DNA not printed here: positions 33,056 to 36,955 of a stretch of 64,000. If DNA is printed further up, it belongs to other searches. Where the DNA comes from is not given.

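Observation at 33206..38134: Architecture of the giant protein: disordered acidic N-terminus, beta-rich block, ~800-aa helical region, single AAA+ with a D-D Walker B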

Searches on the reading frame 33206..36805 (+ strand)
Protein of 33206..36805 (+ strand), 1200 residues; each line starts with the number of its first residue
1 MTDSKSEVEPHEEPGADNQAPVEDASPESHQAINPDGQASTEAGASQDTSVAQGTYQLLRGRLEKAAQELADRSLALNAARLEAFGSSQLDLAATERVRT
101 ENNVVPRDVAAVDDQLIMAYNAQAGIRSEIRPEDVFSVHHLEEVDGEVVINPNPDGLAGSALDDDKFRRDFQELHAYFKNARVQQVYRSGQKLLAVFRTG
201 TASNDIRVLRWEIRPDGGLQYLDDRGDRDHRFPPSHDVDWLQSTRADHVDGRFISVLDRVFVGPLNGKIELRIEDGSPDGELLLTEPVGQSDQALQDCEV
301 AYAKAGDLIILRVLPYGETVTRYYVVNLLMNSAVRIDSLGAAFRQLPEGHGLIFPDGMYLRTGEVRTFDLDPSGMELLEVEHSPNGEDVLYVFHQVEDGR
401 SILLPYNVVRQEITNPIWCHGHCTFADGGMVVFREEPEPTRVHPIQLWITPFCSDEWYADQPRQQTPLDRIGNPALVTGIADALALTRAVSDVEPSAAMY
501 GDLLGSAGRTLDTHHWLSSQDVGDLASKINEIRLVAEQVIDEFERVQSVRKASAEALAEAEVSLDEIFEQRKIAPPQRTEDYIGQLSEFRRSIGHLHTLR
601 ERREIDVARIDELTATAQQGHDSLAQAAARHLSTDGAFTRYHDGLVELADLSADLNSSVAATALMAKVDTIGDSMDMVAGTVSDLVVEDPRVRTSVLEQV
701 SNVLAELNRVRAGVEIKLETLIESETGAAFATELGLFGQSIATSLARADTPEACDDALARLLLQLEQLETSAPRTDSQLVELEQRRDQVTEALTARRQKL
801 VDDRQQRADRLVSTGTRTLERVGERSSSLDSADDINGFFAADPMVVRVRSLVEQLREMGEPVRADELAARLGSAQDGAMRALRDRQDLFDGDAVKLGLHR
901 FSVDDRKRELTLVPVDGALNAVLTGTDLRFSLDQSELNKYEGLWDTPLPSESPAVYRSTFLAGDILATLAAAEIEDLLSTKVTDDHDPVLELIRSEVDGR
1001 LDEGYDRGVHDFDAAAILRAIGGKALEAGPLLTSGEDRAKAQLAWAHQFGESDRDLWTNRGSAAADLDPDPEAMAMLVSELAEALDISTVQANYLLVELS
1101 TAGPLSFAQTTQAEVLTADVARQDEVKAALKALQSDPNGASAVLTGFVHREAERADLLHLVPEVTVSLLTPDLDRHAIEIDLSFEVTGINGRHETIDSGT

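Call 42: predict_structure(alignment_id=A2)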
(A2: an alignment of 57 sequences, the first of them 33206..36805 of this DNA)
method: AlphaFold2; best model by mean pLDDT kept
length: 1200 residues; sequences in the alignment: 57
mean_pLDDT: 85.9   pTM: 0.52
mean pLDDT of the five models: 85.9, 85.8, 83.0, 82.5, 81.5
residues with pLDDT >= 90: 578; 70-90: 535; 50-70: 36; < 50: 51
segments of 3 or more residues with pLDDT < 50: 1-51
pLDDT, mean of each block of 10 residues (from residue 1): 34 32 34 32 42 76 95 95 84 92 91 91 75 91 87 83 91 91 92 94 90 91 92 89 94 94 94 88 94 90 95 95 94 94 92 95 91 91 91 90 93 91 92 88 93 89 86 92 91 82 91 95 95 94 87 89 92 88 89 91 89 93 88 85 85 82 83 83 75 82 85 81 76 81 84 86 85 79 86 86 85 90 87 90 92 90 89 88 74 64 61 80 76 78 70 87 87 88 88 87 79 94 89 91 93 94 89 91 94 93 89 94 93 90 94 93 95 92 88 89
secondary structure, 60 per line:
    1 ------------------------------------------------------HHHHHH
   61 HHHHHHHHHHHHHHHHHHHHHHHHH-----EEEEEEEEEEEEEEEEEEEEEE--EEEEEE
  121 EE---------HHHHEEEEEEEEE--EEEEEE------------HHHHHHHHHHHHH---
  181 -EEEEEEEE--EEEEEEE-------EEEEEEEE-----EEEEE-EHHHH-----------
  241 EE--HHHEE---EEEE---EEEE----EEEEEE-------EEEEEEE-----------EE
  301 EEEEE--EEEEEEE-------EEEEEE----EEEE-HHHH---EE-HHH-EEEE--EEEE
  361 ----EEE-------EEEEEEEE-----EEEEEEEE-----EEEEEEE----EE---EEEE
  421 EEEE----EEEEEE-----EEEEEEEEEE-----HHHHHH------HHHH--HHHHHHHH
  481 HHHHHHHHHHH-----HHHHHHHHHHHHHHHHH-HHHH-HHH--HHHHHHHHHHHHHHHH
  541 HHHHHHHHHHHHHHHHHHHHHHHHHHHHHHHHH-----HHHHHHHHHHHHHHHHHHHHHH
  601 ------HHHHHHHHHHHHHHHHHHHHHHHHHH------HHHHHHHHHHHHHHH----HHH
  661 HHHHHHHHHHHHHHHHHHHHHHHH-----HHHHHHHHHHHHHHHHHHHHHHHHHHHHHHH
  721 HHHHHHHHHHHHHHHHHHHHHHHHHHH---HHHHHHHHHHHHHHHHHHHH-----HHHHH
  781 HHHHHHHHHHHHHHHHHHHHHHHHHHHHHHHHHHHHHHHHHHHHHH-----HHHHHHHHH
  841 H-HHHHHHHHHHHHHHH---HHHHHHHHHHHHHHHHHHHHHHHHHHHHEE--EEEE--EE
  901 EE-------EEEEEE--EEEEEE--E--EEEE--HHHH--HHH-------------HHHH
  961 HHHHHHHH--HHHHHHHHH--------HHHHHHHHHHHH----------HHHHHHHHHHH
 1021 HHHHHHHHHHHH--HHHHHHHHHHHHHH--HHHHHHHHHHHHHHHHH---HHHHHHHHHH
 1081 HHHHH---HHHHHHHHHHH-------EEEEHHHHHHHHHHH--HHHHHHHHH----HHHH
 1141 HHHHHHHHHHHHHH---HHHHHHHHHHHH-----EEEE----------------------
elements in order (helices of 4 or more, strands of 3 or more residues): H55-85 E91-112 E115-122 H132-135 E136-144 E147-152 H165-177 E182-189 E192-198 E206-213 E219-223 H226-229 E253-256 E260-263 E268-273 E281-287 E299-305 E308-314 E322-327 E332-335 H337-340 E351-354 E357-360 E365-367 E375-382 E388-395 E401-407 E417-424 E429-434 E440-449 H455-460 H467-470 H473-491 H497-513 H515-518 H525-573 H579-600 H607-632 H639-653 H658-684 H690-747 H751-770 H776-826 H832-841 H843-857 H861-888 E893-896 E899-902 E910-915 E918-923 E929-932 H935-938 H957-968 H971-979 H988-999 H1010-1032 H1035-1048 H1051-1067 H1071-1085 H1089-1099 E1107-1110 H1111-1121 H1124-1132 H1137-1154 H1158-1169 E1175-1178
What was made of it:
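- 33206..33367 (+): Disordered acidic N-terminal tail (aa 1-54). pLDDT below 50 for aa 1-51 (call 42).
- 33368..33460 (+): Single long helix (aa 55-85), conserved. AF2 helix 55-85, with block-mean pLDDT 76 at its start and 84-95 beyond (call 42).
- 33476..34552 (+): Beta-propeller (aa 91-449), the core of Pfam DUF3686. About 26 strands (call 42).
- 34568..35869 (+): Long-helix region A (aa 455-888), includes DUF7902 (aa 637-717). AF2 helices 525-573, 690-747 and 776-826, among others (call 42).
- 35882..36001 (+): Small beta domain inside the 'helical' region (aa 893-932). Five strands, 893-896, 899-902, 910-915, 918-923 and 929-932 (call 42).
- Closest known: Propeller-plus-helical 'protocoatomer' proteins. 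Different: The helices are long (49-58 residues), not solenoid hairpins (call 42).
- Checked: It is modelled as disordered, with pLDDT below 50 for residues 1-51 (call 42).
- The inter-domain geometry of the model is uncertain (pTM 0.52; call 42). The helices are 49-58 residues long, not short solenoid hairpins (call 42).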

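Call 45: fold_search(model_id=the predicted structure, library=pdb)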
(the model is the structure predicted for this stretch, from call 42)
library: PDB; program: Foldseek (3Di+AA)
matches with E <= 10: 570; with E <= 0.001: 33
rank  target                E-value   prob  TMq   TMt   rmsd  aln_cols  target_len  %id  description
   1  8f5o_B                1.3e-05  0.84  0.07  0.07  38.3      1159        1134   10  Structure of Leishmania tarentolae IFT-A (state 1) (released 2022-12-21)
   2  1xi4_A                2.1e-05  0.90  0.09  0.07  61.4      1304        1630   12  Clathrin D6 Coat (released 2004-11-02)
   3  8f8e_B                2.4e-05  1.00  0.13  0.40  15.2       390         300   12  Crystal structure of the WDR domain of human DCAF1 in complex with OICR-8268 compound (released 2023-03-01)
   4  7tbk_A5               2.4e-05  0.92  0.10  0.10  52.7      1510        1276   10  Composite structure of the dilated human nuclear pore complex (NPC) symmetric core generated with a 37A in situ cryo- (released 2022-06-15)
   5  7tbk_S1               3.0e-05  0.94  0.08  0.10  40.0       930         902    9  Composite structure of the dilated human nuclear pore complex (NPC) symmetric core generated with a 37A in situ cryo- (released 2022-06-15)
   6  8hmc_B                3.5e-05  0.98  0.11  0.11  36.5       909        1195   10  base module state 1 of Tetrahymena IFT-A (released 2023-06-14)
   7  7sse_A                3.8e-05  1.00  0.13  0.40  14.9       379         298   12  Crystal structure of the WDR domain of human DCAF1 in complex with CYCA-117-70 (released 2021-12-15)
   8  7tbl_A5               3.8e-05  0.91  0.10  0.10  52.7      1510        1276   10  Composite structure of the human nuclear pore complex (NPC) cytoplasmic face generated with a 12A cryo-ET map of the  (released 2022-06-22)
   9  5ods_B                5.8e-05  0.99  0.12  0.19  28.0       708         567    7  Structure of a phosphoprotein-protein complex (released 2018-03-14)
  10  8glv_DA               6.9e-05  0.98  0.11  0.05  48.2      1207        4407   10  96-nm repeat unit of doublet microtubules from Chlamydomonas reinhardtii flagella (released 2023-05-31)
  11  5ods_A                8.2e-05  0.96  0.11  0.17  27.9       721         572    7  Structure of a phosphoprotein-protein complex (released 2018-03-14)
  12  9r9b_A                1.2e-04  0.98  0.11  0.18  28.2       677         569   10  Crystal structure of clathrin heavy chain in complex with a peptidomimetic inhibitor of the TACC3 interaction (released 2026-04-08)
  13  8qcb_C                1.7e-04  1.00  0.11  0.25  17.3       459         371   10  CryoEM structure of a S. Cerevisiae Ski2387 complex in the open state (released 2023-11-08)
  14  9d5n_CH               2.0e-04  0.89  0.07  0.11  23.6       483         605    8  48-nm doublet microtubule from Trichomonas vaginalis strain G3 (released 2025-05-14)
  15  5l8s_A                2.1e-04  1.00  0.11  0.19  16.8       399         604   13  The crystal structure of a cold-adapted acylaminoacyl peptidase reveals a novel quaternary architecture based on the a (released 2016-11-16)
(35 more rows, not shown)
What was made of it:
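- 33476..34552 (+): Foldseek probability 1.00 to the propellers of DCAF1 WDR (8f8e_B, TM 0.40 on target), Vps18, PON1 and CyRPA (call 45).
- On Protocoatomer-type coat proteins: The propeller is present (call 45). The helical part consists of long helices, and TM-scores to clathrin, IFT-A and nucleoporins are 0.07-0.13 (calls 42, 45).
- Closest known: Propeller-plus-helical 'protocoatomer' proteins. Same: An N-terminal beta-propeller followed by a long helical region; these are the top whole-chain Foldseek hits (call 45).
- The top whole-chain Foldseek hits are propeller-plus-helical coat-type proteins: IFT-A, clathrin heavy chain, nucleoporins and Vps18 (call 45). TM-scores to coat proteins are 0.07-0.13 (call 45).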
